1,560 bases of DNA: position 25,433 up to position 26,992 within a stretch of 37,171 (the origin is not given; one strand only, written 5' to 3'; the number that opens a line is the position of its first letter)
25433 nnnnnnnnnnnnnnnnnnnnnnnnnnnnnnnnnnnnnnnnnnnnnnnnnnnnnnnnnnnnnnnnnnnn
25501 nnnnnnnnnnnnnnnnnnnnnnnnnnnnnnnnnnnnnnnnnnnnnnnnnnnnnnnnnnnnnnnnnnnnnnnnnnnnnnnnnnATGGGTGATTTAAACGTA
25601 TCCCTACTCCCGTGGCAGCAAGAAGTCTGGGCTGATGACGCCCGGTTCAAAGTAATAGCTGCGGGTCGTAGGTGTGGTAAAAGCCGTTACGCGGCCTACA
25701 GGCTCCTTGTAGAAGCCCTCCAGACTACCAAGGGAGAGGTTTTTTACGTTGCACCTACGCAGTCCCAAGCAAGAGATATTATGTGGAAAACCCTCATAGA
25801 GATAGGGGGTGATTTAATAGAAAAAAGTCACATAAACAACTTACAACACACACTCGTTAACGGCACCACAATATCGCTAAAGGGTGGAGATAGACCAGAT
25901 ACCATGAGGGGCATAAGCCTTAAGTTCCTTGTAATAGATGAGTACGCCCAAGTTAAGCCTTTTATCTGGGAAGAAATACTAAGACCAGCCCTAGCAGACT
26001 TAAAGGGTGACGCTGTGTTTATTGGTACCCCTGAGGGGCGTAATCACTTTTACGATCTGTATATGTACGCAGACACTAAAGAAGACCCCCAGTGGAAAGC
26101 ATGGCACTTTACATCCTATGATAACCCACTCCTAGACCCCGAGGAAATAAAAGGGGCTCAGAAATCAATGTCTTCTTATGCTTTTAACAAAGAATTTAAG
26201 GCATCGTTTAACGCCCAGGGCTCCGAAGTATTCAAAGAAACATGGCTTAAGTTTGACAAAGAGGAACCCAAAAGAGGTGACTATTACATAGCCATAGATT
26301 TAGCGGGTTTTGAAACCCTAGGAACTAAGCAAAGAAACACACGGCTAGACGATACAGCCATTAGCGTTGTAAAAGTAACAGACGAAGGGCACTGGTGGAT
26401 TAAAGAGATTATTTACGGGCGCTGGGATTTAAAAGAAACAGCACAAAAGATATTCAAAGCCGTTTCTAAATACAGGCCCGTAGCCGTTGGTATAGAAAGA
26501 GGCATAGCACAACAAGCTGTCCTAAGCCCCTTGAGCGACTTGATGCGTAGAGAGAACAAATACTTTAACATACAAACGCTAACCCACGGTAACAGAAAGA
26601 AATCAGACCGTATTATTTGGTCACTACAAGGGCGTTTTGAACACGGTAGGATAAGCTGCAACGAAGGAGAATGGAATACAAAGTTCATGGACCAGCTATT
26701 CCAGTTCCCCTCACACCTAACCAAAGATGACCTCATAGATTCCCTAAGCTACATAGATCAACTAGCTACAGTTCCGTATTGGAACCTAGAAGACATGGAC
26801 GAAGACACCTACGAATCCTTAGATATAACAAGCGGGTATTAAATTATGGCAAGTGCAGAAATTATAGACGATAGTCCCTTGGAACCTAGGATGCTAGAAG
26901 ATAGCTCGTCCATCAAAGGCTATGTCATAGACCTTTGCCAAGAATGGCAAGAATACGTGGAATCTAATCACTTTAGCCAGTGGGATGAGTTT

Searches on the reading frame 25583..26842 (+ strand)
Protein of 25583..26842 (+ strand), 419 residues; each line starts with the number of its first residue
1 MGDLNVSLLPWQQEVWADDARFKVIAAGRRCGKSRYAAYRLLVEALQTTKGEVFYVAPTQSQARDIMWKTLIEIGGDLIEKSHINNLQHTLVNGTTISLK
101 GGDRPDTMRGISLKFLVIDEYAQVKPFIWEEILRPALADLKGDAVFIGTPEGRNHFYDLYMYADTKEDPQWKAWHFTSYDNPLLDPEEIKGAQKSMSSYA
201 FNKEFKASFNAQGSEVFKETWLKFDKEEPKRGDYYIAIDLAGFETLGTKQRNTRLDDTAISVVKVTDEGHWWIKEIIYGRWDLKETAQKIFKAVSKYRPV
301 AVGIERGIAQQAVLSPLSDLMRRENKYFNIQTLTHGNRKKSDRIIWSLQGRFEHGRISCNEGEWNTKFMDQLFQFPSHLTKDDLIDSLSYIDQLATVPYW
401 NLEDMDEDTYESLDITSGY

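Call 19: search_dna_similar(query=window:25583-26842:+, collection=phages, mode=protein, max_rows=15, max_evalue=1e-10)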
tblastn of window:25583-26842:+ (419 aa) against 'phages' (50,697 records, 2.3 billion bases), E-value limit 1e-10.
Records with a match: 914; places in all: 914; records where one place covers at least 80% of the query: 62.
Best place of each record, by identity: <60% 914.
By first word of the organism name: Salmonella 271; Escherichia 134; Klebsiella 89; Vibrio 80; Mycobacterium 68; Gordonia 46; Microbacterium 38; Pelagibacter 28; Pseudomonas 28; Bacteriophage 14; and 41 more.
By host as written in the record: - 85; Escherichia coli 42; Mycobacterium smegmatis mc2 155 42; Salmonella enterica subsp. enterica serovar Enteritidis PT1 39; Vibrio harveyi BAA-1116 36; Klebsiella pneumoniae 27; Gordonia rubripertincta NRRL B-16540 26; Microbacterium foliorum NRRL B-24224 26; and 224 more.
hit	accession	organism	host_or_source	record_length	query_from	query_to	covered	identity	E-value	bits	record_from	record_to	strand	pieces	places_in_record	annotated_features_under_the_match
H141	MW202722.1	Caudoviricetes sp.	Manatee Spring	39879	4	338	80%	32.9%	9e-36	145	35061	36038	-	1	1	large subunit terminase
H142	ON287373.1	Serratia phage vB_SmaM-Kamaji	Serratia marcescens LVF3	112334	21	390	88%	27.3%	6e-13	77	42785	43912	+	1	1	terminase large subunit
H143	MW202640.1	Caudoviricetes sp.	Manatee Spring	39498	11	307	71%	33.8%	7e-34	140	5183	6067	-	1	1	large subunit terminase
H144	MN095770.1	Serratia phage Slocum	Serratia marcescens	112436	21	390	88%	27.1%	2e-12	76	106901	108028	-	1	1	terminase large subunit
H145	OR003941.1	Phage DSL-LC06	Proteobacteria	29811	12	330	76%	30.0%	2e-30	130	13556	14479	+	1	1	terminase large subunit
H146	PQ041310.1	Salmonella phage SESL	Salmonella enterica subsp. enterica ...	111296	21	360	81%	27.1%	2e-18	94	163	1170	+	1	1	terminase large subunit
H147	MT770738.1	Rhizobium phage B1VFA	Rhizobium leguminosarum VF39SM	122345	12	297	68%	31.9%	4e-39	155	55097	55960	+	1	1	putative terminase large subunit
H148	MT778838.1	Rhizobium phage V1VFA-S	-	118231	12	297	68%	31.9%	5e-39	155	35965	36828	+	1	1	putative terminase large subunit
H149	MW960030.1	Rhizobium phage RHph_X66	R. phaseoli sv. phaseoli INC 2-5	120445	12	297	68%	31.9%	5e-39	155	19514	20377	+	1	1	terminase large subunit protein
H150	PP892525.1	Escherichia phage vB_EcoS_I14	Escherichia coli O157:H7 ATCC 43888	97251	21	360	81%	26.8%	2e-18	94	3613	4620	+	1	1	terminase large subunit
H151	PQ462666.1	Salmonella phage HMD-P4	Salmonella sp. and Escherichia coli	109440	21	360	81%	26.8%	4e-18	93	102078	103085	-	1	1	terminase large subunit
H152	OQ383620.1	Salmonella phage MET_P1_100_107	wastewater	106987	21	360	81%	26.8%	5e-18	92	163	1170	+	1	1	terminase large subunit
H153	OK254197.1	Escherichia phage PNJ1902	Escherichia coli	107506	21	360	81%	26.8%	5e-18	92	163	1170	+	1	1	terminase large subunit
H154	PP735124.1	Salmonella phage SCF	Salmonella enterica subsp. enterica ...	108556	21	360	81%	26.8%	5e-18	92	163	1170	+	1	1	terminase large subunit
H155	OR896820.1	Escherchia phage Stokescottia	Escherichia coli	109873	21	360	81%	26.8%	5e-18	92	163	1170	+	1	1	terminase large subunit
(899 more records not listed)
